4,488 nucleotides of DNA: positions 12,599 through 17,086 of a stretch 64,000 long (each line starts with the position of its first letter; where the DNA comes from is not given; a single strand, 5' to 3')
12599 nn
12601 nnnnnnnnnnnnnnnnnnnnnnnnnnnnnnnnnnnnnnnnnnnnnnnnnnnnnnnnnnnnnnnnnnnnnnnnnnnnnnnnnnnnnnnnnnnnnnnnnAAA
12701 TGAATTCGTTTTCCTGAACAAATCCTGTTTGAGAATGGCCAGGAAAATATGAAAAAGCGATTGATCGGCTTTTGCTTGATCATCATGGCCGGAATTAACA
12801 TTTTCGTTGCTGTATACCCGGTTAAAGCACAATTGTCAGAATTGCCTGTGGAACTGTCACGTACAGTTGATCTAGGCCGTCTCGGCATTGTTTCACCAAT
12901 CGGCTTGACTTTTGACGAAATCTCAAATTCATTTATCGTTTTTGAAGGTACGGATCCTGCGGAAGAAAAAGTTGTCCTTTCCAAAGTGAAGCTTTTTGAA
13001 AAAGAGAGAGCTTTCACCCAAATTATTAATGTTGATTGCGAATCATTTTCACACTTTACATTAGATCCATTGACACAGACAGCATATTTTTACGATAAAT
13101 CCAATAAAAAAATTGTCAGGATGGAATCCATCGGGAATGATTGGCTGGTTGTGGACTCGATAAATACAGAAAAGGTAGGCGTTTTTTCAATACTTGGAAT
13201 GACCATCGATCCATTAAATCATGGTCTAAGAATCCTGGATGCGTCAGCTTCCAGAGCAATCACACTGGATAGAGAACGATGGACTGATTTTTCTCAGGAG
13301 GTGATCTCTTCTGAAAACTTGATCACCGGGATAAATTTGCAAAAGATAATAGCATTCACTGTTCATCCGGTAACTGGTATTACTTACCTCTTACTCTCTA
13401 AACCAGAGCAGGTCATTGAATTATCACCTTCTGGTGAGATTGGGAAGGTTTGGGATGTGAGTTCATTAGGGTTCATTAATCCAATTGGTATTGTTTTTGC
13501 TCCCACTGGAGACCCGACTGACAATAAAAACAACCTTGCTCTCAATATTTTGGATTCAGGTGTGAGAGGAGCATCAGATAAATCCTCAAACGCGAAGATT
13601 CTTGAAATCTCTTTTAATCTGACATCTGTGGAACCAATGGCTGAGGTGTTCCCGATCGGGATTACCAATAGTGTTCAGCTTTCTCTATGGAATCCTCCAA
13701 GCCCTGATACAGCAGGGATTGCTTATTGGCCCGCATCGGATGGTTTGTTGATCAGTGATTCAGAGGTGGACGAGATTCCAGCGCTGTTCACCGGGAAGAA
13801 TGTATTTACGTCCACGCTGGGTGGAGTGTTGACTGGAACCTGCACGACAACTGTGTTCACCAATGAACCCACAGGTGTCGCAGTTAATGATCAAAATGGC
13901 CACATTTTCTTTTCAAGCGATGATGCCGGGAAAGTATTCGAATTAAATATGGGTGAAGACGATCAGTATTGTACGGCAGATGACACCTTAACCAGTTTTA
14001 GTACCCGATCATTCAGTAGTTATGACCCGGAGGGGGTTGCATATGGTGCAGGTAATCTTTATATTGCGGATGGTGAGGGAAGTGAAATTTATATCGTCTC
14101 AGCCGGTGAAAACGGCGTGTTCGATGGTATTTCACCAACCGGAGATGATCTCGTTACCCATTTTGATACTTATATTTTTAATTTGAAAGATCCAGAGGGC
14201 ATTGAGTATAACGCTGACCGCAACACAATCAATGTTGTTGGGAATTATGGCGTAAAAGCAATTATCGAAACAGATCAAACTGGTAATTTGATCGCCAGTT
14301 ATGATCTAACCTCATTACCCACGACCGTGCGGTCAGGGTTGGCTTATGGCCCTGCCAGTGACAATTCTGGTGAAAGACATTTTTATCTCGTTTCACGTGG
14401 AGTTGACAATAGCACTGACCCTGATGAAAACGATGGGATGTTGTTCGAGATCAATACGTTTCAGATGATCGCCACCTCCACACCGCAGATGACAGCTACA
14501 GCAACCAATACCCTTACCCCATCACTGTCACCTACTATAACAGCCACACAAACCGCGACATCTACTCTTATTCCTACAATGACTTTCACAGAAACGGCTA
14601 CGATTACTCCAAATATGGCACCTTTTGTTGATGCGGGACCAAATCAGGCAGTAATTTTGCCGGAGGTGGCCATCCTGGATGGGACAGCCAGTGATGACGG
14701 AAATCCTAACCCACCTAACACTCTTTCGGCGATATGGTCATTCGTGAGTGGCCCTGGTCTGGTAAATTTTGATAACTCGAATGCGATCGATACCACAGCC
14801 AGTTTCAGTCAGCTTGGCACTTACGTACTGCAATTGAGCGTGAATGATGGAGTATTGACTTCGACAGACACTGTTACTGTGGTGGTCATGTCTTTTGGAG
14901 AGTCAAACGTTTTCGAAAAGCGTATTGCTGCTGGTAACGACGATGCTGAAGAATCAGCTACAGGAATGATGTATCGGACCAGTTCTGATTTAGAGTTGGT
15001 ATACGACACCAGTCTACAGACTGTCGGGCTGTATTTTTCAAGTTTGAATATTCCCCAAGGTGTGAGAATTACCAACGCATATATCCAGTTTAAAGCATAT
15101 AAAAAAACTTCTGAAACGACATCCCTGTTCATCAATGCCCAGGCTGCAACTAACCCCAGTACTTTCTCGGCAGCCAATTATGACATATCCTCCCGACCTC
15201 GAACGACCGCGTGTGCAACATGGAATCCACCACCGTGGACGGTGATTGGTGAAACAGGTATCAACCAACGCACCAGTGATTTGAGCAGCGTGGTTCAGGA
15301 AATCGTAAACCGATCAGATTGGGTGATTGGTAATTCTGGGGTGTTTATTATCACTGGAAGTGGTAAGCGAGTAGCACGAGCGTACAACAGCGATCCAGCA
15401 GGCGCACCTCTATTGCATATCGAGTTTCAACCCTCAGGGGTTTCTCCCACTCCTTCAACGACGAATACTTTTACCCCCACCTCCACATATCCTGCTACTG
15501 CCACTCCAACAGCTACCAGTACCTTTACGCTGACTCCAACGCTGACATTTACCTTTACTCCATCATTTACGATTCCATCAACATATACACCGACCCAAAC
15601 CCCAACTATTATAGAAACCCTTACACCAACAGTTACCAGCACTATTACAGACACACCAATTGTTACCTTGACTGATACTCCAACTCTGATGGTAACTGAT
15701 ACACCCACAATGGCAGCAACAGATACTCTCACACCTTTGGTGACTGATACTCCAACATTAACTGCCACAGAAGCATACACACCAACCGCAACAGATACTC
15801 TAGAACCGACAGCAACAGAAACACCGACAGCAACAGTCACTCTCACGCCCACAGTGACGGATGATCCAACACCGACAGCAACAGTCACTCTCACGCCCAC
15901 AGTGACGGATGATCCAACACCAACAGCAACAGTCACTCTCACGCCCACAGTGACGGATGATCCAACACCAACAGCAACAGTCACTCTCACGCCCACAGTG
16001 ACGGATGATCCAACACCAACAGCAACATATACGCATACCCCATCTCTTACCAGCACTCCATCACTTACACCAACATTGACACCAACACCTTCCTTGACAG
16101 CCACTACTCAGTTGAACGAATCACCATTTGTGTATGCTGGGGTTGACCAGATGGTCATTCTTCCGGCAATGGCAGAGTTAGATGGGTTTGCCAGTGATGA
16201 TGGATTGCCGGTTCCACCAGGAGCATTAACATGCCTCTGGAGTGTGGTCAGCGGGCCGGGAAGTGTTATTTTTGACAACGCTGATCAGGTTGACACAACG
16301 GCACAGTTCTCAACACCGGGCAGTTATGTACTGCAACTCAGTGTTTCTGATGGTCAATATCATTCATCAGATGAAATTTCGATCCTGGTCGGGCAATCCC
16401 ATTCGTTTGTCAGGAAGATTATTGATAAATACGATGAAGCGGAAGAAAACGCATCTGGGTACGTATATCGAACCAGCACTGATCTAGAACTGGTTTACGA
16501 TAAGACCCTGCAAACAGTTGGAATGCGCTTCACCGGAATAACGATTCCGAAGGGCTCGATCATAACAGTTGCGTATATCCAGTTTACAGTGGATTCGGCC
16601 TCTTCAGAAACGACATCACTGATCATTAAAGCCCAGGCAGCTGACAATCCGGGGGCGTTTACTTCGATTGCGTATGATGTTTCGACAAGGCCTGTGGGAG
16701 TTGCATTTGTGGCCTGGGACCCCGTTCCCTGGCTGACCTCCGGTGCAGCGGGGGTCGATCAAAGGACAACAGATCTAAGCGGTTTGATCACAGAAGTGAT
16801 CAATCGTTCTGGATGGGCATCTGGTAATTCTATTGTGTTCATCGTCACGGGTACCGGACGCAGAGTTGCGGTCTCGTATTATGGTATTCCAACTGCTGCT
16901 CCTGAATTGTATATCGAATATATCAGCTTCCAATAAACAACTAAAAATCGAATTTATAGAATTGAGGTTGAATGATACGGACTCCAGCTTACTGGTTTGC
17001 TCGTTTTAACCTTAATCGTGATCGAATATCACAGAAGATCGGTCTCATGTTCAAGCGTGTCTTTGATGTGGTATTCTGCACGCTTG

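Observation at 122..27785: Glycan-assembly island that encodes its own Thr/Pro-rich exported proteins: a candidate protein O-glycosylation system like an S-layer glycan locus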

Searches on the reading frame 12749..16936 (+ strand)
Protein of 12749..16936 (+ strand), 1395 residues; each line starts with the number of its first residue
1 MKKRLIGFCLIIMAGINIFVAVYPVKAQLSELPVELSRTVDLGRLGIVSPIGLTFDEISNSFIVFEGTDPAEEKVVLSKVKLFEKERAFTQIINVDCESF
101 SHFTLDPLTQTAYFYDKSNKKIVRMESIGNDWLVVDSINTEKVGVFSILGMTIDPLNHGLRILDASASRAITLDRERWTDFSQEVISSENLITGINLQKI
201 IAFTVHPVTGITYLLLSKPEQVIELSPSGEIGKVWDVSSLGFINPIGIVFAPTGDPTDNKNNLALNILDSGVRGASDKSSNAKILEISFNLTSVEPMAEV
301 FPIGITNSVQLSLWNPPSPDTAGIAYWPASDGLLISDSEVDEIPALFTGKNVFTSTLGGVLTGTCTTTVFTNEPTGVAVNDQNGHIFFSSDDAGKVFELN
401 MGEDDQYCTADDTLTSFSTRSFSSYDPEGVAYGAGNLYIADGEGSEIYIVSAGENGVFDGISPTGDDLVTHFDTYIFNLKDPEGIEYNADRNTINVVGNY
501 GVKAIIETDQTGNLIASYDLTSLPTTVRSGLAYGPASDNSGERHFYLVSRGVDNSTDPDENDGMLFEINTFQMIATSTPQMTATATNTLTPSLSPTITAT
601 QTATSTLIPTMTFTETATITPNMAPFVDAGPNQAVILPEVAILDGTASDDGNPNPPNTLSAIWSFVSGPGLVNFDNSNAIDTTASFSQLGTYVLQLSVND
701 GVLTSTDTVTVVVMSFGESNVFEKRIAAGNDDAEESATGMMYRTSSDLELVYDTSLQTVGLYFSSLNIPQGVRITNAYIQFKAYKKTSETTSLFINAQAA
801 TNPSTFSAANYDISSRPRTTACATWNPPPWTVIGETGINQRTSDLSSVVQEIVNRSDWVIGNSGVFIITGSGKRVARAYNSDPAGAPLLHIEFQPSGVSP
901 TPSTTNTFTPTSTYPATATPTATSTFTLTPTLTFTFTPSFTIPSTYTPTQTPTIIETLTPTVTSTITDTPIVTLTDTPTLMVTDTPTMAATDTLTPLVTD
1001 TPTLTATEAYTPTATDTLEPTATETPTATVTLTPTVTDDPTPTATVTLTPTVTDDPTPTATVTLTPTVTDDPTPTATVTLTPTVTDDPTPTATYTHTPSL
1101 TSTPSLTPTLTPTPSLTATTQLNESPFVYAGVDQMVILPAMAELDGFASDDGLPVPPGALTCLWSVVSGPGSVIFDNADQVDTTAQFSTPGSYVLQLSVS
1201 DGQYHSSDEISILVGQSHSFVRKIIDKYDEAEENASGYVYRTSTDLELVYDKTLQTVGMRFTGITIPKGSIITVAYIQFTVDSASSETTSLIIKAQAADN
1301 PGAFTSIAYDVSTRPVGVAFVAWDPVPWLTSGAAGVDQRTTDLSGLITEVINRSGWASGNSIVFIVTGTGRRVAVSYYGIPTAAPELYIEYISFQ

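Call 5: search_protein_families(library=pfam, proteins=[window:12749-16936:+], max_evalue=0.01)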
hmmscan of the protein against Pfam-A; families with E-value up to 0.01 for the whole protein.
window:12749-16936:+ (1395 aa): 4 families
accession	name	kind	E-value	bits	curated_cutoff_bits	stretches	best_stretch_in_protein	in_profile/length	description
PF22352.2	K319L-like_PKD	-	6.3e-16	58.6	27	2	629-713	1-84/84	K319L-like, PKD domain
PF01436.27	NHL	-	2.2e-05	24.7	20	0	371-386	1-15/28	NHL repeat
PF00801.26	PKD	-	7e-05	23.2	23.5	0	659-713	30-80/80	PKD domain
PF18911.6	PKD_4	-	0.00018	21.9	27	1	622-713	1-85/85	PKD domain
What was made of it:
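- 14612..15463 (+): PKD (K319L-like) domain plus CBM-like domain X, copy 1. K319L-like_PKD 58.6 bits (call 5).
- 16115..16936 (+): PKD plus CBM-like domain X, copy 2. Two PKD stretches are found (call 5).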

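Call 10: find_encoding_contigs(protein=window:12749-16936:+, flank=10000, max_places=6)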
Protein window:12749-16936:+ (1395 aa): no gene with exactly this product is on record in the collection.

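Call 32: search_protein_families(library=ncbifam, proteins=[window:12749-16936:+], max_evalue=0.01)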
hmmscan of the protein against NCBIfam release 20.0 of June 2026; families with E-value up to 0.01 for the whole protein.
window:12749-16936:+ (1395 aa): 0 families

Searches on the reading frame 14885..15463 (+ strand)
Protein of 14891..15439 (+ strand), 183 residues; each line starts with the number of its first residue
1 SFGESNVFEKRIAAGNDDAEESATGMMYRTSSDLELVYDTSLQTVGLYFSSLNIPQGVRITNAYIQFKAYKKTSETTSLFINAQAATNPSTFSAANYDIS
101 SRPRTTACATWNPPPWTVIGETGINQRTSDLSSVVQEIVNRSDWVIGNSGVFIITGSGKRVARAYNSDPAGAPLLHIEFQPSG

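Call 36: search_solved_structures(query=window:14891-15439:+, max_evalue=10, show_alignments=2)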
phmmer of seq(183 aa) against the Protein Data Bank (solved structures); distinct sequences matched with E-value up to 10: 0.

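Call 47: search_protein_families(library=pfam, proteins=[window:14891-15439:+], max_evalue=5)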
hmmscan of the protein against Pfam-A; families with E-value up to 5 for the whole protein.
seq(183 aa): 0 families

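Call 61: predict_structure(alignment_id=A2)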
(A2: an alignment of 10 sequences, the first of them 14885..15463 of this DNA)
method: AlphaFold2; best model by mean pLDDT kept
length: 193 residues; sequences in the alignment: 10
mean_pLDDT: 77.1   pTM: 0.78
mean pLDDT of the five models: 77.1, 74.8, 73.2, 72.7, 71.4
residues with pLDDT >= 90: 67; 70-90: 67; 50-70: 28; < 50: 31
segments of 3 or more residues with pLDDT < 50: 1-4, 18-33, 40-42, 186-193
pLDDT, mean of each block of 10 residues (from residue 1): 61 67 41 52 66 89 95 88 85 61 80 93 93 95 90 85 81 91 62 42
secondary structure, 60 per line:
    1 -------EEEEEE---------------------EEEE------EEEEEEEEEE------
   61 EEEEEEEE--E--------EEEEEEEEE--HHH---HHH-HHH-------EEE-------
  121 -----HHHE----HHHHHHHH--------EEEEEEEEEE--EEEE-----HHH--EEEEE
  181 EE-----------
elements in order: E8-13 E35-38 E45-54 E61-68 E80-88 E111-113 H134-141 E150-159 E162-165 E176-182

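Call 63: fold_search(model_id=the predicted structure, library=pdb)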
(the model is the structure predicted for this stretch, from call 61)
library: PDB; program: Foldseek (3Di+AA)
matches with E <= 10: 1054; with E <= 0.001: 4
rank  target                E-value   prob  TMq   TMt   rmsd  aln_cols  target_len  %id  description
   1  8wab_A                4.1e-04  1.00  0.49  0.52   8.0       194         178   18  Crystal structure of a chondroitin sulfate-binding carbohydrate binding module of a chondroitinase (released 2024-01-17)
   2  4ycg_B                8.4e-04  1.00  0.49  0.48   5.4       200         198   12  Pro-bone morphogenetic protein 9 (released 2015-03-04)
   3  4yci_B                8.4e-04  1.00  0.46  0.48   6.0       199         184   12  non-latent pro-bone morphogenetic protein 9 (released 2015-03-04)
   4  4yci_A                8.8e-04  1.00  0.50  0.49   5.5       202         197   13  non-latent pro-bone morphogenetic protein 9 (released 2015-03-04)
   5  8udz_B                1.8e-03  1.00  0.41  0.28   8.0       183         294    9  The Structure of LTBP-49247 Fab Bound to TGFbeta1 Small Latent Complex (released 2024-07-17)
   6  1uww_B                2.0e-03  0.97  0.31  0.33   7.5       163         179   15  X-ray crystal structure of a non-crystalline cellulose specific carbohydrate-binding module: CBM28. (released 2004-05-13)
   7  5lf2_B                2.0e-03  0.84  0.27  0.19  14.8       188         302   10  Crystal structure of laminin beta2 LE5-LF-LE6 (released 2016-07-27)
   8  5ntu_A                3.3e-03  0.99  0.36  0.25  12.1       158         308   14  Crystal Structure of human Pro-myostatin Precursor at 2.6 A Resolution (released 2018-01-17)
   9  1uww_A                3.7e-03  0.92  0.31  0.32   6.8       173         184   14  X-ray crystal structure of a non-crystalline cellulose specific carbohydrate-binding module: CBM28. (released 2004-05-13)
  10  4ycg_A                4.3e-03  1.00  0.51  0.50   4.9       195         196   15  Pro-bone morphogenetic protein 9 (released 2015-03-04)
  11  6gff_C                4.6e-03  1.00  0.43  0.40   8.4       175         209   11  Structure of GARP (LRRC32) in complex with latent TGF-beta1 and MHG-8 Fab (released 2018-11-07)
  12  5lf2_A                5.7e-03  0.63  0.23  0.16  15.0       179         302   10  Crystal structure of laminin beta2 LE5-LF-LE6 (released 2016-07-27)
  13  1x33_C                7.5e-03  0.20  0.16  0.15  17.8       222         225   12  T=3 recombinant capsid of SeMV CP (released 2005-10-18)
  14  6sf2_F                1.2e-02  0.99  0.41  0.48   6.8       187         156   14  Ternary complex of human bone morphogenetic protein 9 (BMP9) growth factor domain, its prodomain and extracellular dom (released 2020-04-08)
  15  8iqe_A                1.8e-02  0.89  0.32  0.14   6.6       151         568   12  Crystal structure of tetrameric K2-2 TSP (released 2024-02-21)
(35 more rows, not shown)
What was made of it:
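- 14612..15463 (+): Domain X has AF2 pLDDT 77; its best PDB neighbour is 8wab, a chondroitin-sulfate-binding CBM, with E 4e-4 and TM about 0.5 (calls 61, 63).
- On Carbohydrate-binding modules (CBM96-like / glycosaminoglycan-binding CBM): Its best PDB neighbour is 8wab, a chondroitin-sulfate-binding CBM, with E 4e-4 and TM 0.49-0.52 (call 63).
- Domain X resembles a glycosaminoglycan-binding CBM (call 63). Part of that model has low confidence (calls 61, 63).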
